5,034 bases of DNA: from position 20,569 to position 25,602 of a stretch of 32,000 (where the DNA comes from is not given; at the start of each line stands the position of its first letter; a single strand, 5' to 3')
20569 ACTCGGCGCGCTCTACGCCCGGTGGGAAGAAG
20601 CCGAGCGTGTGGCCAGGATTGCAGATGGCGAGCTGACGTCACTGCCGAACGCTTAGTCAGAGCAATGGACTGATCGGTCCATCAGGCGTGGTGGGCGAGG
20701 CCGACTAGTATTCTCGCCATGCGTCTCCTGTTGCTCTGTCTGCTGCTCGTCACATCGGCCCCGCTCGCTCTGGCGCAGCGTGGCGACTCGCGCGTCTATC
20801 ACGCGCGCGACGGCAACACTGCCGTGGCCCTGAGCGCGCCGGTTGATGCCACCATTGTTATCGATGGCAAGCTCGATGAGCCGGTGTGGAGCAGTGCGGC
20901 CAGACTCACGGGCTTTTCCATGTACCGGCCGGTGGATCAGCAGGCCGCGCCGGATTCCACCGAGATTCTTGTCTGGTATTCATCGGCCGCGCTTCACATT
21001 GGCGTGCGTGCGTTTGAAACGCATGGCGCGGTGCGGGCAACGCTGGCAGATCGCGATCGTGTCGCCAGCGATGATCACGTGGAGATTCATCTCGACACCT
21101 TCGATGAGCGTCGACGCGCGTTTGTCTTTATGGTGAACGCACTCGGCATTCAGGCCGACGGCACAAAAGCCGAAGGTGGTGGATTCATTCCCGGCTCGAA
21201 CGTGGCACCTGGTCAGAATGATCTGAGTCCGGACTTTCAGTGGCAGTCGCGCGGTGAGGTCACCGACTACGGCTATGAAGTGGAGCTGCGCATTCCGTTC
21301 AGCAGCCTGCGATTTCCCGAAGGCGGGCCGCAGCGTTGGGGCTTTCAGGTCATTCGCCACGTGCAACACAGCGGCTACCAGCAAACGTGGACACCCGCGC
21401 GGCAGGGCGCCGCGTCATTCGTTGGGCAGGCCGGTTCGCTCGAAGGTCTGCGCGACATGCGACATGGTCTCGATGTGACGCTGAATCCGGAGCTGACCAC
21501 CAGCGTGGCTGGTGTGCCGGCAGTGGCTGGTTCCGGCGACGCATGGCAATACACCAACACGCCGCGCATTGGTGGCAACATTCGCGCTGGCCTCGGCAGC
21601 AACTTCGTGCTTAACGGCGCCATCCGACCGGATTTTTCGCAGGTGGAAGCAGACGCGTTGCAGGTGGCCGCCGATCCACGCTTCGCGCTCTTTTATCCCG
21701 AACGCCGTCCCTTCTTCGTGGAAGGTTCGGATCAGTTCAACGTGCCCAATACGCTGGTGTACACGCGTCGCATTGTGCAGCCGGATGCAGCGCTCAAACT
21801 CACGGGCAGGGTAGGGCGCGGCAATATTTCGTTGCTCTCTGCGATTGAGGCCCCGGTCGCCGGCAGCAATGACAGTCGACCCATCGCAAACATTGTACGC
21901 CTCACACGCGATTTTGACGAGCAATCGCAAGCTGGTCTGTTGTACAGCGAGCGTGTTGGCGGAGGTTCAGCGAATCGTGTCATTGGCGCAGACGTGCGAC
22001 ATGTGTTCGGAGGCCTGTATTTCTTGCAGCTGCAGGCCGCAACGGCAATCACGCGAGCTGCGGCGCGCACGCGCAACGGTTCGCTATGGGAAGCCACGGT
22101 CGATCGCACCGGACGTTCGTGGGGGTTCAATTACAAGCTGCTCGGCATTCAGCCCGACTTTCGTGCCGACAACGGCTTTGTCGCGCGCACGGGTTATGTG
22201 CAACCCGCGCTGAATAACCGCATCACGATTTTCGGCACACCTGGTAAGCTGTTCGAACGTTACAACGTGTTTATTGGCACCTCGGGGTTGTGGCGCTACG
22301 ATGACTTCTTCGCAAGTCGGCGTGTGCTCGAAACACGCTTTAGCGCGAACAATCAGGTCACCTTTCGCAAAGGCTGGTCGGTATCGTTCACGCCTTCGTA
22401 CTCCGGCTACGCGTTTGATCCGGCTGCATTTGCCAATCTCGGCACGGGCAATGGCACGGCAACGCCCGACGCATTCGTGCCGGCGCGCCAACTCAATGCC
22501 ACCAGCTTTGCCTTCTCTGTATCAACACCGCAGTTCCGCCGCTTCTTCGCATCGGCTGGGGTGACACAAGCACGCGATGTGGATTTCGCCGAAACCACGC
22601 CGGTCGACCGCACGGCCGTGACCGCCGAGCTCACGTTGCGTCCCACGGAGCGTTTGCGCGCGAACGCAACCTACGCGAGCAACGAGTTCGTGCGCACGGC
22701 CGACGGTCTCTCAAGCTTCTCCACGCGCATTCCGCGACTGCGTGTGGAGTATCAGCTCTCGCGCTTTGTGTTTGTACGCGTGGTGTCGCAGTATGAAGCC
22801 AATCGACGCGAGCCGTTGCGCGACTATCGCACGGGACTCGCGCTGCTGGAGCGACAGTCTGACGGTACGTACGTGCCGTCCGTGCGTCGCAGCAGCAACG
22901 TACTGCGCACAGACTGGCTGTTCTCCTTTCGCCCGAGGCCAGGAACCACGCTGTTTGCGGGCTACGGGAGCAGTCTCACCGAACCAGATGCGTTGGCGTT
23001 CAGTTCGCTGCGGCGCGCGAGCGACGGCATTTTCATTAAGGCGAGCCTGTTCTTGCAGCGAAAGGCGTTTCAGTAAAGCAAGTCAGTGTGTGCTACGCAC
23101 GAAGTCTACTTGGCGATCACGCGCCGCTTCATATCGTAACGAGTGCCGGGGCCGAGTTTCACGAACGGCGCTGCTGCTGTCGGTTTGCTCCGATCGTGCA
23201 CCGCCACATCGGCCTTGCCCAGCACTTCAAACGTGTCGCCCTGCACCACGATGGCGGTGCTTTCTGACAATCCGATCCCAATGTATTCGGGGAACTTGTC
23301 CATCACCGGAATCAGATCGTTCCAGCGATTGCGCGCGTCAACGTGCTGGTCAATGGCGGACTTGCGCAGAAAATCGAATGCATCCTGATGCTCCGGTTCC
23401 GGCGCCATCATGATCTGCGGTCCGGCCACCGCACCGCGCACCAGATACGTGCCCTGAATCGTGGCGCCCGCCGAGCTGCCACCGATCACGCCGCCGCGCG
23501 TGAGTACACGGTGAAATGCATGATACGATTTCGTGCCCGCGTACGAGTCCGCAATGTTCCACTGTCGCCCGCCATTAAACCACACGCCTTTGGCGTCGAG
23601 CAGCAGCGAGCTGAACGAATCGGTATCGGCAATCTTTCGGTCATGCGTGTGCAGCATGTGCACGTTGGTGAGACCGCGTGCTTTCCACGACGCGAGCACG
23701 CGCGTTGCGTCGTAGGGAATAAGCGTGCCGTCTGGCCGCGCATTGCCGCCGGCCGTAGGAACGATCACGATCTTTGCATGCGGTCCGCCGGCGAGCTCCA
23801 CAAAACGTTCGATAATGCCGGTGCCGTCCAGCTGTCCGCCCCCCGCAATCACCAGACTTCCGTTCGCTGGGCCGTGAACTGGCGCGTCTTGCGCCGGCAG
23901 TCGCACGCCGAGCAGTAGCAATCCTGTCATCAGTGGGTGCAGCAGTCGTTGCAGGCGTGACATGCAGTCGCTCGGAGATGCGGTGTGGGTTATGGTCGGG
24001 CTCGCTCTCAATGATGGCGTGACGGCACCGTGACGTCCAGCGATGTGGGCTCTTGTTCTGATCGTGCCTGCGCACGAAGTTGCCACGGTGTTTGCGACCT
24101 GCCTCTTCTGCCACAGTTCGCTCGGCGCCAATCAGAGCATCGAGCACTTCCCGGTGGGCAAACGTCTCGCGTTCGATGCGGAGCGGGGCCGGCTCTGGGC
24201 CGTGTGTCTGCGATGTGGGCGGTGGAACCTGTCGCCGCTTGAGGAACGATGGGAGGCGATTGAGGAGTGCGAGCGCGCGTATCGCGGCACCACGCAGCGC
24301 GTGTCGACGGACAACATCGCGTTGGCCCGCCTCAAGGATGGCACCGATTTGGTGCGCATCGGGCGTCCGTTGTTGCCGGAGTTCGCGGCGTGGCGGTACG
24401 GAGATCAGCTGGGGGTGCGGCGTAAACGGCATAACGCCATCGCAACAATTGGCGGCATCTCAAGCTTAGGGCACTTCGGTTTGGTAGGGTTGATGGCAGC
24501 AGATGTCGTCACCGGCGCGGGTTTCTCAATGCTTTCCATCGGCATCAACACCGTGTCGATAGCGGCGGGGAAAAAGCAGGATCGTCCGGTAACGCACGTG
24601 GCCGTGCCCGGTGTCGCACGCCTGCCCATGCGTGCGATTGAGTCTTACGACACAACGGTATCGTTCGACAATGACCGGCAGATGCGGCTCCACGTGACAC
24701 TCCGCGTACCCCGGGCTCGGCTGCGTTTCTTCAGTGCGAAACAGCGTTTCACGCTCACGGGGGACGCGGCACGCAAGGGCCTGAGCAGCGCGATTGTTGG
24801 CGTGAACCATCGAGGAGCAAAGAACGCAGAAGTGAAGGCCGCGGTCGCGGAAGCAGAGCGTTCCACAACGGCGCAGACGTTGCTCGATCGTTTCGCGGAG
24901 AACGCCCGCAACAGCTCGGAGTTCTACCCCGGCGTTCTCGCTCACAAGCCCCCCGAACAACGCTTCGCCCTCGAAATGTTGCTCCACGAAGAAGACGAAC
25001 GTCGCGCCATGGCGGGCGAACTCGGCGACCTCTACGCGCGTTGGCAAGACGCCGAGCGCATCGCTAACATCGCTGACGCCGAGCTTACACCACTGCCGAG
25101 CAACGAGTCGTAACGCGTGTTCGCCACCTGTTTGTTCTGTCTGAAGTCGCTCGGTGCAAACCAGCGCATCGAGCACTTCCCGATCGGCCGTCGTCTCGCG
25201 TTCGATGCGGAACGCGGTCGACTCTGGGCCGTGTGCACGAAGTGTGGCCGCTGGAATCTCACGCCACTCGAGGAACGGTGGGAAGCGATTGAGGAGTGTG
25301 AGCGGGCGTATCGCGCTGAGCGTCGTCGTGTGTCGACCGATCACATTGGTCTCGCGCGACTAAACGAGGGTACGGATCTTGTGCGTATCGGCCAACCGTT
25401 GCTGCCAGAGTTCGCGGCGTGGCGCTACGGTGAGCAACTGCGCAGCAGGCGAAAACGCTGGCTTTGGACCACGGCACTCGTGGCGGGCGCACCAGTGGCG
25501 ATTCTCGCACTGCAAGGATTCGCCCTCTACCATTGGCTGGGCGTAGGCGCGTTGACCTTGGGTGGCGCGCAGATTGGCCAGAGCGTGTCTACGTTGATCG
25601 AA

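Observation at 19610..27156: Four-member family of unassignable zinc-ribbon membrane proteins clustered with an outer-membrane protein and a secreted peptidase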

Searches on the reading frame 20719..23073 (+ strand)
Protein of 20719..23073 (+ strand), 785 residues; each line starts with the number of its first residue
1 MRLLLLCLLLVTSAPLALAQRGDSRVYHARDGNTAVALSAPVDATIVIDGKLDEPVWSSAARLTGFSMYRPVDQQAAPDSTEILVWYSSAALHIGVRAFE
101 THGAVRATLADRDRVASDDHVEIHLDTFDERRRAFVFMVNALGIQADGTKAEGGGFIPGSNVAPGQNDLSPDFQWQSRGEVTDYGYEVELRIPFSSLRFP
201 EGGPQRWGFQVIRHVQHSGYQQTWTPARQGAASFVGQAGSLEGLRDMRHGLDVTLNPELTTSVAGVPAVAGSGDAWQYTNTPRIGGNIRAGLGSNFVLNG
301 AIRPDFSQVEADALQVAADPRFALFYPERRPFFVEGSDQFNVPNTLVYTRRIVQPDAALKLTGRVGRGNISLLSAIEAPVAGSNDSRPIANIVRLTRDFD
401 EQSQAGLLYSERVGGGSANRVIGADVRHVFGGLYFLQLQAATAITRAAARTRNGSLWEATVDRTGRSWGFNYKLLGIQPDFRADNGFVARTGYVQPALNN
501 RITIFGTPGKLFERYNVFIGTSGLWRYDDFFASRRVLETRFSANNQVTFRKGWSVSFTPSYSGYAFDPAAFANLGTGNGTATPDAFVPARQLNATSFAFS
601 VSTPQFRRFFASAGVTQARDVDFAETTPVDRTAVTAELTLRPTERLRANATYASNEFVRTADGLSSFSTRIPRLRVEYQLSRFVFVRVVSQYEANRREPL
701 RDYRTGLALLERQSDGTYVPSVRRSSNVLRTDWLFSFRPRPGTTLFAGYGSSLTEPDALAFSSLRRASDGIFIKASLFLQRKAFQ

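Call 4: search_protein_families(library=pfam, proteins=[window:20719-23073:+], max_evalue=1)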
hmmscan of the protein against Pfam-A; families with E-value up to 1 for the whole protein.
window:20719-23073:+ (785 aa): 2 families
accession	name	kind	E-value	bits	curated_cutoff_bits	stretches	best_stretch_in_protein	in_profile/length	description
PF19313.5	DUF5916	-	5.9e-12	45.6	22.6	1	280-353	24-95/572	Domain of unknown function (DUF5916)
PF06452.16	CBM9_1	-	1.9e-05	25.1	23.4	1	48-212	1-147/185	Carbohydrate family 9 binding domain-like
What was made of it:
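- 20719..23076 (+): Context only: a DUF5916/CBM9-like protein with a signal peptide. I judge it not to be functionally linked. Pfam hits in call 4.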

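Call 5: search_protein_families(library=ncbifam, proteins=[window:20719-23073:+], max_evalue=1)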
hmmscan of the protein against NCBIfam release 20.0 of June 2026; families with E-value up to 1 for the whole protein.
window:20719-23073:+ (785 aa): 1 family
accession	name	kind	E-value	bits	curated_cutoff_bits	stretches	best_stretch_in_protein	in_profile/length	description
TIGR03785.1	marine_sort_HK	equivalog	0.042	12.1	612.2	1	40-197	75-217/703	proteobacterial dedicated sortase system histidine kinase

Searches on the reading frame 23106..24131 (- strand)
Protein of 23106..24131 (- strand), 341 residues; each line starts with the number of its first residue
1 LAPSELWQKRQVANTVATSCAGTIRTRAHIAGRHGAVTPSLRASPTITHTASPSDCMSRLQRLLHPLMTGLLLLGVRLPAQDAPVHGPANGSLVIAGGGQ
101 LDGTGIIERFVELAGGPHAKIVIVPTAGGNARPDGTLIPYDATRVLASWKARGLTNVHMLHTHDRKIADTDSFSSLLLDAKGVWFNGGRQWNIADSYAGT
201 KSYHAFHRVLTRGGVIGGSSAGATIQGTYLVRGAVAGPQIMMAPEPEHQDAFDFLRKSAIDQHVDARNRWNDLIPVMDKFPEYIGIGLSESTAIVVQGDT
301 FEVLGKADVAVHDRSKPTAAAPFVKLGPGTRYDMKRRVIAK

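Call 4: search_protein_families(library=pfam, proteins=[window:23106-24131:-], max_evalue=1)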
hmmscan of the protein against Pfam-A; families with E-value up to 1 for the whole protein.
window:23106-24131:- (341 aa): 1 family
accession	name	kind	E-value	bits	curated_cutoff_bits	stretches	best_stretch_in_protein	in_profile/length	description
PF03575.23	Peptidase_S51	-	3.3e-16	60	23.9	1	94-303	2-205/206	Peptidase family S51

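Call 5: search_protein_families(library=ncbifam, proteins=[window:23106-24131:-], max_evalue=1)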
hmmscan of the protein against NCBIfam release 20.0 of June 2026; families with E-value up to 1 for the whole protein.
window:23106-24131:- (341 aa): 2 families
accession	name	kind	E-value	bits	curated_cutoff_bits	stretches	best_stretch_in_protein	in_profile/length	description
TIGR02069.1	cyanophycinase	equivalog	9.1e-30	103.9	126.6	1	93-318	1-221/250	cyanophycinase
NF003642.0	PRK05282.1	equivalog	0.01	15.3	156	0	136-228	35-128/233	dipeptidase PepE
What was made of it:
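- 23106..23963 (-): Context only: an S51 peptidase, cyanophycinase-like but below the NCBIfam cutoff (103.9 against 126.6 bits). The probable start is Met at 23963. I judge it not to be functionally linked. calls 4, 5.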

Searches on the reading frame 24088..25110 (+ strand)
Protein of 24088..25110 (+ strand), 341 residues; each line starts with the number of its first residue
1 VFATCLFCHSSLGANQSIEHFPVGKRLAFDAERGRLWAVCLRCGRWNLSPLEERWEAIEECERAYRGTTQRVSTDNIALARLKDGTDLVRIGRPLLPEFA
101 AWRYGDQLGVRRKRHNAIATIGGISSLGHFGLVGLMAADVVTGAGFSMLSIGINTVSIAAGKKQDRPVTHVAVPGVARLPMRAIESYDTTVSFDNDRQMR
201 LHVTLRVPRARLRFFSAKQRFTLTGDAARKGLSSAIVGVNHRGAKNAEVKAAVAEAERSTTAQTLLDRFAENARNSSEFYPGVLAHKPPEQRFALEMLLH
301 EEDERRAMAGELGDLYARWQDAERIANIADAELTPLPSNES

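Call 4: search_protein_families(library=pfam, proteins=[window:24088-25110:+], max_evalue=1)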
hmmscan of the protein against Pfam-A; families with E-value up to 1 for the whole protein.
window:24088-25110:+ (341 aa): 1 family
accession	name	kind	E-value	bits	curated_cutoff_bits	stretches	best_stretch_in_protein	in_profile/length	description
PF08974.15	DUF1877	-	0.11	13.1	22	1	221-299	54-140/163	Domain of unknown function (DUF1877)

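Call 5: search_protein_families(library=ncbifam, proteins=[window:24088-25110:+], max_evalue=1)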
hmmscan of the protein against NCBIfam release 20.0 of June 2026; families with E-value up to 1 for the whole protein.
window:24088-25110:+ (341 aa): 1 family
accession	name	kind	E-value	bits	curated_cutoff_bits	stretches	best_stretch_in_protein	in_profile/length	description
TIGR02199.1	rfaE_dom_II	equivalog_domain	0.0086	15.9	181.5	1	112-205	7-95/144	D-glycero-beta-D-manno-heptose 1-phosphate adenylyltransferase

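Call 6: search_protein_families(library=padloc, proteins=[window:24088-25110:+], max_evalue=1)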
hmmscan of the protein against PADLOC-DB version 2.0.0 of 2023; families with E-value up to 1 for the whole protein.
window:24088-25110:+ (341 aa): 0 families

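Call 7: search_protein_families(library=phrogs, proteins=[window:24088-25110:+], max_evalue=1)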
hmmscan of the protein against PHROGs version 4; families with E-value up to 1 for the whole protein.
window:24088-25110:+ (341 aa): 0 families

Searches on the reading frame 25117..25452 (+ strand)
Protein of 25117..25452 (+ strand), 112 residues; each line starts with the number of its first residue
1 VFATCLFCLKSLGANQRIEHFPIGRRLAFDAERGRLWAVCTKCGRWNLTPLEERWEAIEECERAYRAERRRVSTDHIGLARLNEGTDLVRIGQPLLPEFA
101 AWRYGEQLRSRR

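Call 67: predict_structure(alignment_id=A3)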
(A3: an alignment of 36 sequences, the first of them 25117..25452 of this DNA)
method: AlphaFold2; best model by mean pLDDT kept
length: 112 residues; sequences in the alignment: 36
mean_pLDDT: 74.7   pTM: 0.66
mean pLDDT of the five models: 74.7, 71.5, 71.3, 70.8, 67.1
residues with pLDDT >= 90: 0; 70-90: 77; 50-70: 33; < 50: 2
segments of 3 or more residues with pLDDT < 50: none
pLDDT, mean of each block of 10 residues (from residue 1): 79 68 72 82 78 75 84 80 81 66 61 45
secondary structure, 60 per line:
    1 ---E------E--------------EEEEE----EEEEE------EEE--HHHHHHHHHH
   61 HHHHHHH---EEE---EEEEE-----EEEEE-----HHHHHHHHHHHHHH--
elements in order: E26-30 E35-39 E46-48 H51-67 E71-73 E77-81 E87-91 H97-110
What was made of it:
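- The drop in N-domain pLDDT when it is modelled alone (75 against about 90, call 67) is confounded by a shallower alignment.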

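Call 70: fold_search(model_id=the predicted structure, library=pdb)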
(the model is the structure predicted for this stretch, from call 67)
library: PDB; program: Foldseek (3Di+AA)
matches with E <= 10: 427; with E <= 0.001: 0
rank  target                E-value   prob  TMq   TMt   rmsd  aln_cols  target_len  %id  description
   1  1sz3_A                4.4e-02  0.08  0.16  0.13  14.7       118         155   21  CRYSTAL STRUCTURE OF NUDIX HYDROLASE DR1025 IN COMPLEXED WITH GNP AND MG+2 (released 2004-05-11)
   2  1sjy                  1.0e-01  0.05  0.17  0.13  14.6       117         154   21  Crystal Structure of NUDIX HYDROLASE DR1025 FROM DEINOCOCCUS RADIODURANS (released 2004-05-11)
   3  1soi                  1.8e-01  0.06  0.15  0.13  14.7        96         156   25  CRYSTAL STRUCTURE OF NUDIX HYDROLASE DR1025 IN COMPLEX WITH SM+3 (released 2004-05-11)
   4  1vc8_A                2.6e-01  0.06  0.16  0.15  13.3        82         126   16  Crystal Structure of a T.thermophilus HB8 Ap6A Hydrolase Ndx1-Ap6A Complex (released 2005-04-26)
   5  5w4b_A                2.8e-01  0.54  0.25  0.08   4.3        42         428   12  The crystal structure of human S-adenosylhomocysteine hydrolase (AHCY) bound to benzothiazole inhibitor (released 2017-06-28)
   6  1su2_A                3.2e-01  0.04  0.17  0.12  14.1       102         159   22  CRYSTAL STRUCTURE OF THE NUDIX HYDROLASE DR1025 IN COMPLEX WITH ATP (released 2004-05-11)
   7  1vc9_A                4.4e-01  0.04  0.16  0.14  13.4        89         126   18  Crystal Structure of a T.thermophilus HB8 Ap6A hydrolase E50Q mutant-Mg2+-ATP complex (released 2005-04-26)
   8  7zd8_C                5.0e-01  0.25  0.24  0.08   4.5        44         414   16  Crystal structure of the R24E mutant of S-adenosyl-L-homocysteine hydrolase from Synechocystis sp. PCC 6803 cocrystall (released 2022-07-13)
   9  1b3r_A                5.7e-01  0.38  0.26  0.08   4.2        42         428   10  RAT LIVER S-ADENOSYLHOMOCYSTEIN HYDROLASE (released 1998-12-23)
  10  4yvf_A                6.4e-01  0.33  0.25  0.08   4.3        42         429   12  Structure of S-adenosyl-L-homocysteine hydrolase (released 2015-11-25)
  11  7qve_D                6.8e-01  0.04  0.17  0.09  15.6       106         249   10  Spinach 20S proteasome (released 2022-05-25)
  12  4pgf_B                7.3e-01  0.44  0.24  0.07   2.2        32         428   12  The structure of mono-acetylated SAHH (released 2014-10-01)
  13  7q91_D                7.3e-01  0.04  0.16  0.08  14.5        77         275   10  Crystal Structure of Agrobacterium tumefaciens NADQ, native form. (released 2022-11-09)
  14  3nj4_A                7.8e-01  0.44  0.24  0.07   2.1        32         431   12  Fluoro-neplanocin A in Human S-Adenosylhomocysteine Hydrolase (released 2011-05-04)
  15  9pdh_D                7.8e-01  0.38  0.25  0.07   2.6        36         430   11  X-ray structure of WT Drosophila Ahcy bound to NAD and adenosine at 2.50 A (released 2025-09-17)
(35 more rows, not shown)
